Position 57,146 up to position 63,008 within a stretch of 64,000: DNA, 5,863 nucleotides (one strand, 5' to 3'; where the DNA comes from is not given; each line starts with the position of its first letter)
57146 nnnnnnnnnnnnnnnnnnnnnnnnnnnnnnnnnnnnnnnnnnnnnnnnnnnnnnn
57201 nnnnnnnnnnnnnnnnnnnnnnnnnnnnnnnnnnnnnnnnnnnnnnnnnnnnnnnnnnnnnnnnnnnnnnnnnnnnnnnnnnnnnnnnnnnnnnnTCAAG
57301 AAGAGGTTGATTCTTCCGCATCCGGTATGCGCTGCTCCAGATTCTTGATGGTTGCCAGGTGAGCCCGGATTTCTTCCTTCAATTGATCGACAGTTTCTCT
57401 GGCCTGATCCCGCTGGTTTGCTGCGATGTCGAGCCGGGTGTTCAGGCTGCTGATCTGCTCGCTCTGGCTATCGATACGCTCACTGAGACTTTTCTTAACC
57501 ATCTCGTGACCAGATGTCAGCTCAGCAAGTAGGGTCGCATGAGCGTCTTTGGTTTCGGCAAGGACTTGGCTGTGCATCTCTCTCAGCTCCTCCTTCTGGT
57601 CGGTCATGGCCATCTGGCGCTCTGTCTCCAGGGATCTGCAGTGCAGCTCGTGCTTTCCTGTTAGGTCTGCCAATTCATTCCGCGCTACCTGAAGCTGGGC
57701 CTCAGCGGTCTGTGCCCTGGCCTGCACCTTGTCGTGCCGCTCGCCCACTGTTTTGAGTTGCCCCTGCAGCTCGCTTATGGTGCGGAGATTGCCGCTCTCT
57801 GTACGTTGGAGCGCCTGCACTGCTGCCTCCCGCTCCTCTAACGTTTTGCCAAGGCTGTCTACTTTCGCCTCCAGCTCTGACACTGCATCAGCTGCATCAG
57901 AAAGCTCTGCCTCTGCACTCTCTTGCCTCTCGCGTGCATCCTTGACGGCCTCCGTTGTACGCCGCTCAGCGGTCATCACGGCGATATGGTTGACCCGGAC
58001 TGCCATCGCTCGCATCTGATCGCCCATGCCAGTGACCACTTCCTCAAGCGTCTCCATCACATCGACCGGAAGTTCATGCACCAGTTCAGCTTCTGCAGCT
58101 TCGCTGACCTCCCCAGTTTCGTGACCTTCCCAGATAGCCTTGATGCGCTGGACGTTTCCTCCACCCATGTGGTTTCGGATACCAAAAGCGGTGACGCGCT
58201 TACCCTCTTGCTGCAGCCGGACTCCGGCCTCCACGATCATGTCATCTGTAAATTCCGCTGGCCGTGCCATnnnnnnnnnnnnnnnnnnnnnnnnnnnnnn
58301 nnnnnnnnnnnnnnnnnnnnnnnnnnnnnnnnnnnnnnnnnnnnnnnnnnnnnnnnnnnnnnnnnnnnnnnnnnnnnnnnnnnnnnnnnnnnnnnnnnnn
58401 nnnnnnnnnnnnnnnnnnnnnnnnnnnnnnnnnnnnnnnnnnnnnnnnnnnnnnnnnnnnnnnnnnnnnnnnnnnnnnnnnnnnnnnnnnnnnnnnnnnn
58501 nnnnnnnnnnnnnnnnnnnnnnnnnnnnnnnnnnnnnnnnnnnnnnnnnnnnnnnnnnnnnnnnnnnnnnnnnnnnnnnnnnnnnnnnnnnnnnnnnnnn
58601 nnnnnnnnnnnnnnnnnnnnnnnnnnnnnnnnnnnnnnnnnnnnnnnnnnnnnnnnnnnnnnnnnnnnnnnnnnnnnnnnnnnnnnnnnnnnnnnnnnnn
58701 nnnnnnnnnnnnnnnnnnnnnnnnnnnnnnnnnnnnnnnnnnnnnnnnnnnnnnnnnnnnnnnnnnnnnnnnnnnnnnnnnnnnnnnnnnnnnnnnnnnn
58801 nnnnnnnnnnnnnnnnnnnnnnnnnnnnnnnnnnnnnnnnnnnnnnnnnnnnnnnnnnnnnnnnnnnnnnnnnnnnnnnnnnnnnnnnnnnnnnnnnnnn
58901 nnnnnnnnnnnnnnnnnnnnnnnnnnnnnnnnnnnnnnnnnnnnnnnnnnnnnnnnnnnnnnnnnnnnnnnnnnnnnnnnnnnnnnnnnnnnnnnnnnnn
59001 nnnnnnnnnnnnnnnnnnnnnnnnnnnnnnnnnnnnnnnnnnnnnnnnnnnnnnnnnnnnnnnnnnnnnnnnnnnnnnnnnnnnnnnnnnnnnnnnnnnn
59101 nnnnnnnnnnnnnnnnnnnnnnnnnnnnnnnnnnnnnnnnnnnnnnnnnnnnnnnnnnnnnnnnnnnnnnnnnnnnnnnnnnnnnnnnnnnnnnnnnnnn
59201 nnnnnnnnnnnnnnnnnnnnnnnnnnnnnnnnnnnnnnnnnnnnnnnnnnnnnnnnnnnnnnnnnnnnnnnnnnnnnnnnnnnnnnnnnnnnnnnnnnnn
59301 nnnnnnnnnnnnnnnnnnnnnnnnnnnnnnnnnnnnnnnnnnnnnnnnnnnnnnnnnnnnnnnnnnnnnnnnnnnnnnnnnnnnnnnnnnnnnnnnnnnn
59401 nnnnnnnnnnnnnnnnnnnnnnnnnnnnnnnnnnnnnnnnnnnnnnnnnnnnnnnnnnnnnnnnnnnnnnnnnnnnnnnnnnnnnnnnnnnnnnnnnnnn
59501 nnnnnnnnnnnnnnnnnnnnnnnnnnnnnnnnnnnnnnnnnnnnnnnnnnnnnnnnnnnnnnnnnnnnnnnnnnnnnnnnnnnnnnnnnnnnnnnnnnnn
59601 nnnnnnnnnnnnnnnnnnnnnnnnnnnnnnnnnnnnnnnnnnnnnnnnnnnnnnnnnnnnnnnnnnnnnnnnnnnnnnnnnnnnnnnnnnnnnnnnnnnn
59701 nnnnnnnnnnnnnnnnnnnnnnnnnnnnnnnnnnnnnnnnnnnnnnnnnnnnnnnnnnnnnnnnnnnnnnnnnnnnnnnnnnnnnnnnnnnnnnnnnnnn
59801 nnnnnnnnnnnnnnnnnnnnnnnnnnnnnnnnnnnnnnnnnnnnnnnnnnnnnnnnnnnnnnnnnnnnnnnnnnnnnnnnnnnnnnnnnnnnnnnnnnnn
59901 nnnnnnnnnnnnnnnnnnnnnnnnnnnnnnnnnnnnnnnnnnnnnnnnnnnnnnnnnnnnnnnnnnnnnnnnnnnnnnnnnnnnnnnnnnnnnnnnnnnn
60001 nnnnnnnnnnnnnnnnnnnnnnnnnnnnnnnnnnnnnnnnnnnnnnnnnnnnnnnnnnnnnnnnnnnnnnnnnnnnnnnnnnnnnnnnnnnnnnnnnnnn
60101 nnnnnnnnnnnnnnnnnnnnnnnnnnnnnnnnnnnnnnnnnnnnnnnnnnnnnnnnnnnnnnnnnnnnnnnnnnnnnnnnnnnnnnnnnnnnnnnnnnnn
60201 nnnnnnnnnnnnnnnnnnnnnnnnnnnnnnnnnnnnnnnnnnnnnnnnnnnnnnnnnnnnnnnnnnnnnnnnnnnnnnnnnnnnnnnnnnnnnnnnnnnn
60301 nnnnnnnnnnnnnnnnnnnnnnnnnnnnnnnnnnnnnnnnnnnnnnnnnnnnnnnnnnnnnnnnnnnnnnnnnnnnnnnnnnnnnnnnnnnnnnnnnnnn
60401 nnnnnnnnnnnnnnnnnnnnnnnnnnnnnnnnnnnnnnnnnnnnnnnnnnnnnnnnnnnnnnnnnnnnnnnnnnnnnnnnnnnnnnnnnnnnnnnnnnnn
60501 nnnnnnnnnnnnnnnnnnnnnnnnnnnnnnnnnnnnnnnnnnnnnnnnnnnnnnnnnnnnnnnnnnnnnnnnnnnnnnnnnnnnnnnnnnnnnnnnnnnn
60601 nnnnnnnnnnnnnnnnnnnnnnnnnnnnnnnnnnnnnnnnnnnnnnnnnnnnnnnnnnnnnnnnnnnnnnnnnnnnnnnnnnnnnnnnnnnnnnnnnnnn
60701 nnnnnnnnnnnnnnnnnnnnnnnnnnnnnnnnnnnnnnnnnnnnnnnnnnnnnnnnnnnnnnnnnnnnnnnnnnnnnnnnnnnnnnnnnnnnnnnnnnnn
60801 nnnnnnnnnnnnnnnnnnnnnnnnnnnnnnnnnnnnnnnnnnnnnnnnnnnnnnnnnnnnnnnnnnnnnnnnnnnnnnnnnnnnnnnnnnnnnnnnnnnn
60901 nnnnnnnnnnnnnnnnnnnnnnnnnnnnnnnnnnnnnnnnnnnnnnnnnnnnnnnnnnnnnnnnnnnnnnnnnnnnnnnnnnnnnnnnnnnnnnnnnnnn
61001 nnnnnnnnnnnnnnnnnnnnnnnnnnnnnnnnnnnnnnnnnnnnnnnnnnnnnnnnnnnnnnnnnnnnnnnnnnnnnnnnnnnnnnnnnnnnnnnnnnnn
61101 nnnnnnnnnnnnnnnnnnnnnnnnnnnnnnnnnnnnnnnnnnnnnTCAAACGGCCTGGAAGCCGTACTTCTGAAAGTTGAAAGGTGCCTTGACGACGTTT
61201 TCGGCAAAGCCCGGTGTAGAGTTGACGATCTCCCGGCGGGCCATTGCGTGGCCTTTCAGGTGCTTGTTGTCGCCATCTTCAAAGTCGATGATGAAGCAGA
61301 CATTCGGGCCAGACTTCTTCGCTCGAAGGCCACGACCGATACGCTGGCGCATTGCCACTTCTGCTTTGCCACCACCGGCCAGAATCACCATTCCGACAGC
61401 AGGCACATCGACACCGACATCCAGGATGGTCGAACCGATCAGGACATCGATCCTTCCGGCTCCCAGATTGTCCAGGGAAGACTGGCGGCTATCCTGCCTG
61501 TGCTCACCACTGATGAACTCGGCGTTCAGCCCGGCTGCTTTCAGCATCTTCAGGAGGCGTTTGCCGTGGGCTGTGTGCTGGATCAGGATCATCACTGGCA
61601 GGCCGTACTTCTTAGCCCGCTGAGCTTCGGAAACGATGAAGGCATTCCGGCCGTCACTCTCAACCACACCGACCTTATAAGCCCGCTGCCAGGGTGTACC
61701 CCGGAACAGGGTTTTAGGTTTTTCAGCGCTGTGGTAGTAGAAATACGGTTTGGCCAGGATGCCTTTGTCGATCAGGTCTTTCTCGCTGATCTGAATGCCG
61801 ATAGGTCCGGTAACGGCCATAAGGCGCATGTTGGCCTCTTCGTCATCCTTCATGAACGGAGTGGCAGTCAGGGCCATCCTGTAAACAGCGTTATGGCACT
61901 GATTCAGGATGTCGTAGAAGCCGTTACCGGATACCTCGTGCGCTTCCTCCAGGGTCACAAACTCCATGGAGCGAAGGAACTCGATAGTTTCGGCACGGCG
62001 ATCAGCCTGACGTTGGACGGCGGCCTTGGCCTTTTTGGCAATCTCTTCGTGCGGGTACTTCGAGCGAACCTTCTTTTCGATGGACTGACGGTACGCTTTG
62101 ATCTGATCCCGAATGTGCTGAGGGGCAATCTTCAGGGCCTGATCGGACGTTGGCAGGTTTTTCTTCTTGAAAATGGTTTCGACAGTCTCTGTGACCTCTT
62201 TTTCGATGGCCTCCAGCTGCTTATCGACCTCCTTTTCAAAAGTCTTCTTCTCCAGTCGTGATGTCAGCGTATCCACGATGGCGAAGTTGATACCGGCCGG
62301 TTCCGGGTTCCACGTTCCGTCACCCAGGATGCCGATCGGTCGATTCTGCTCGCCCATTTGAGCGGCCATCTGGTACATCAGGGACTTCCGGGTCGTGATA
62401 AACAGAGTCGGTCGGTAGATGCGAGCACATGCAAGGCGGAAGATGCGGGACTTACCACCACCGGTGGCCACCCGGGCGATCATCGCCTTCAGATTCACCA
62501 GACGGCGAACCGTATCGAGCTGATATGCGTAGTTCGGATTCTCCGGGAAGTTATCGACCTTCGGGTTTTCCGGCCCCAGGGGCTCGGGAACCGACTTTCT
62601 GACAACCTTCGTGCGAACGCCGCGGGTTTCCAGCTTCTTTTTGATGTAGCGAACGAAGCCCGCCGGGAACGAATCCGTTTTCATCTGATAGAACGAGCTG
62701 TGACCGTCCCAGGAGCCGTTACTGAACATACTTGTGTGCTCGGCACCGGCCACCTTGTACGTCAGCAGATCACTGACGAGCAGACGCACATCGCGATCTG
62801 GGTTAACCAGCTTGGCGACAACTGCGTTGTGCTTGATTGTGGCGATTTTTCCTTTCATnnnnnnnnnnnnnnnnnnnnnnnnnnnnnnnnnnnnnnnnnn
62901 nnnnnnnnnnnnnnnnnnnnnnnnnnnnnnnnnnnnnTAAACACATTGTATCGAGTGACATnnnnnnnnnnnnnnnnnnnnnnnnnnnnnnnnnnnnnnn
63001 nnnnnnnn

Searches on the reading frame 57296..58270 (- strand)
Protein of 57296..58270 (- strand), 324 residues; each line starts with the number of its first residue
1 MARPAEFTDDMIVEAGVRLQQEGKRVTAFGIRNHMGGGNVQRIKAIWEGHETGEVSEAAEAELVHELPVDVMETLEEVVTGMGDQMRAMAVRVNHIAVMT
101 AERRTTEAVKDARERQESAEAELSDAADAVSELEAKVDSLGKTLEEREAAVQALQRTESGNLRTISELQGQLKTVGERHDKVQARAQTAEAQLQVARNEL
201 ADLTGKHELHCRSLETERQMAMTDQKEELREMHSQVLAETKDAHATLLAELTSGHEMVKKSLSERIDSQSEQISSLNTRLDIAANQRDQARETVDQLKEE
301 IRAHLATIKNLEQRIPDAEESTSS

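Call 32: find_encoding_contigs(protein=window:57296-58270:-, flank=10000, max_places=2)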
Protein window:57296-58270:- (324 aa): 6 contigs read that carry it; 2 places shown.
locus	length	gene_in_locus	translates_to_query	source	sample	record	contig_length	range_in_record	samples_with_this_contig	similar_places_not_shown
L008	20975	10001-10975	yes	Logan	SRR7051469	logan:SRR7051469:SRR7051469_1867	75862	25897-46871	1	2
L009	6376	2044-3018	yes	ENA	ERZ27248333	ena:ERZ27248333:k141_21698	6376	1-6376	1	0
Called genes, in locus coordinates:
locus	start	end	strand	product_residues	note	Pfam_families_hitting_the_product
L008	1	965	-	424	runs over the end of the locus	PF03237:Terminase_6N, PF04466:Terminase_3 (weak), PF17289:Terminase_6C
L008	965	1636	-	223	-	-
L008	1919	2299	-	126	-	-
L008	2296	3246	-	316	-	-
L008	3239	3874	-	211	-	PF00005:ABC_tran (weak), PF13191:AAA_16 (weak), PF13401:AAA_22 (weak)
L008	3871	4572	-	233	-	-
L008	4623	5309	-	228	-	PF02195:ParB_N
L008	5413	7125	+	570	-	PF00270:DEAD (faint), PF04851:ResIII (weak), PF00271:Helicase_C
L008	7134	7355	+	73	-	PF00462:Glutaredoxin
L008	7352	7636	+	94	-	-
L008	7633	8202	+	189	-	-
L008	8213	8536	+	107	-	-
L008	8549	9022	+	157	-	-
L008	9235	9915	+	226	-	PF04231:Endonuclease_1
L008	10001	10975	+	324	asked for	-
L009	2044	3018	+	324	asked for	-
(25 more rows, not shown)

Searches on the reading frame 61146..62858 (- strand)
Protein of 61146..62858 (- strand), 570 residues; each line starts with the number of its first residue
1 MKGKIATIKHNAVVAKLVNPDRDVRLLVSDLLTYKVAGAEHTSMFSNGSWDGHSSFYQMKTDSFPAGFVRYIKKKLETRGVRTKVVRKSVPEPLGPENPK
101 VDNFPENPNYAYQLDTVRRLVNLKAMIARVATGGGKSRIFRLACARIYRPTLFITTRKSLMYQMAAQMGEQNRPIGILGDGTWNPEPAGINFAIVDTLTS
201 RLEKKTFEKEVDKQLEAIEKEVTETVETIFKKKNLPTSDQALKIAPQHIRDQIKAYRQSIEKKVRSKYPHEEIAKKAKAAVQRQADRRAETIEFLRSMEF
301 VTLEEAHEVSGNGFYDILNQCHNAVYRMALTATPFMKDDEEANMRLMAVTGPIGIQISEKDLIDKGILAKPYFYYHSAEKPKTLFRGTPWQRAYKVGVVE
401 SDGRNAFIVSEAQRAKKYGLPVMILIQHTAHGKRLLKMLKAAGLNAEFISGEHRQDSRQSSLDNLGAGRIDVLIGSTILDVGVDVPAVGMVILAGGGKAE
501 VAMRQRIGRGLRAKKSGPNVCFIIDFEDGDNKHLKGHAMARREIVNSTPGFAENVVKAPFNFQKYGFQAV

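Call 77: search_dna_similar(query=window:61146-62858:-, collection=phages, mode=protein, max_rows=60, max_evalue=1e-40)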
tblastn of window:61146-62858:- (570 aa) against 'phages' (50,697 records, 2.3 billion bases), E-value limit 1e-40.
Records with a match: 102; places in all: 102; records where one place covers at least 80% of the query: 32.
Best place of each record, by identity: <60% 102.
By first word of the organism name: Bacillus 34; Enterococcus 34; Rhizobium 10; Pseudomonas 6; Klebsiella 6; Escherichia 4; Stenotrophomonas 2; Salmonella 2; Lysinibacillus 2; Xanthomonas 1; and 1 more.
By host as written in the record: Bacillus subtilis 18; - 11; Enterococcus faecalis 11; Bacillus subtilis BEST7003 7; Enterococcus sp. 5; Pseudomonas syringae pv. actinidiae 3; Pseudomonas syringae pv. avii 2; Rhizobium etli CFN42 2; and 37 more.
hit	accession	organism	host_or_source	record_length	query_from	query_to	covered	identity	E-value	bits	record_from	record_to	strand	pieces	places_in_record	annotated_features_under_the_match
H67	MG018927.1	Pseudomonas phage nickie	Pseudomonas syringae pv. avii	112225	4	567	99%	54.2%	8e-175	554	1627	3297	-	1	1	ATP-dependent RNA helicase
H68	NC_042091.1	Pseudomonas phage nickie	Pseudomonas syringae pv. avii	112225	4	567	99%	54.2%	8e-175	554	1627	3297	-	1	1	ATP-dependent RNA helicase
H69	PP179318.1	Pseudomonas phage Nican01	Pseudomonas syringae CC0094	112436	4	567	99%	53.5%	2e-169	539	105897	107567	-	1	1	ATP-dependent RNA helicase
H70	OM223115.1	Pseudomonas phage hairong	Pseudomonas syringae pv. actinidiae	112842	8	570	99%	51.6%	5e-165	526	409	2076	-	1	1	ATP-dependent RNA helicase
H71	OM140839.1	Pseudomonas phage ZY21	Pseudomonas syringae pv. actinidiae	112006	4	567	99%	51.4%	5e-164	523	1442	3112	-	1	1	ATP-dependent RNA helicase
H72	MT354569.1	Pseudomonas phage phiK7B1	Pseudomonas syringae pv. actinidiae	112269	4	567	99%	51.4%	5e-164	523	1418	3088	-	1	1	putative helicase | ParB-like nuclease domain protein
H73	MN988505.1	Rhizobium phage RHph_N1_10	Rhizobium phaseoli N1_10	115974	8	569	99%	44.2%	1e-135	441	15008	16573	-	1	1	ATP-dependent RNA-DNA and DNA-DNA helicase protein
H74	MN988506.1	Rhizobium phage RHph_N1_15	Rhizobium phaseoli N1_15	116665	8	569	99%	44.2%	3e-135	440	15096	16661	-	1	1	ATP-dependent RNA-DNA and DNA-DNA helicase protein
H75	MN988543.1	Rhizobium phage RHph_N2_6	Rhizobium phaseoli N2_6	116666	8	569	99%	44.2%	3e-135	440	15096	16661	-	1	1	ATP-dependent RNA-DNA and DNA-DNA helicase protein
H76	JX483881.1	Rhizobium phage RHEph10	Rhizobium etli CFN42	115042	8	562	97%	44.8%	2e-135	441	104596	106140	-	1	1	putative DNA/RNA helicase protein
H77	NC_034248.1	Rhizobium phage RHEph10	Rhizobium etli CFN42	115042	8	562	97%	44.8%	2e-135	441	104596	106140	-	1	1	DEAD/DEAH box helicase family protein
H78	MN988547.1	Rhizobium phage RHph_Y2_11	Rhizobium etli Y2_11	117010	8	562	97%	44.4%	2e-134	438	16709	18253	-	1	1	ATP-dependent RNA-DNA and DNA-DNA helicase protein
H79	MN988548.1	Rhizobium phage RHph_Y2_17_1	Rhizobium etli Y2_17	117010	8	562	97%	44.4%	2e-134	438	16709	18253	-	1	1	ATP-dependent RNA-DNA and DNA-DNA helicase protein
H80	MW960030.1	Rhizobium phage RHph_X66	R. phaseoli sv. phaseoli INC 2-5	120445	52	562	90%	42.5%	3e-105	353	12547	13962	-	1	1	ATP-dependent RNA-DNA and DNA-DNA helicase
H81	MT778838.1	Rhizobium phage V1VFA-S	-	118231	52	562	90%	42.3%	2e-106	357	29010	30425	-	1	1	putative helicase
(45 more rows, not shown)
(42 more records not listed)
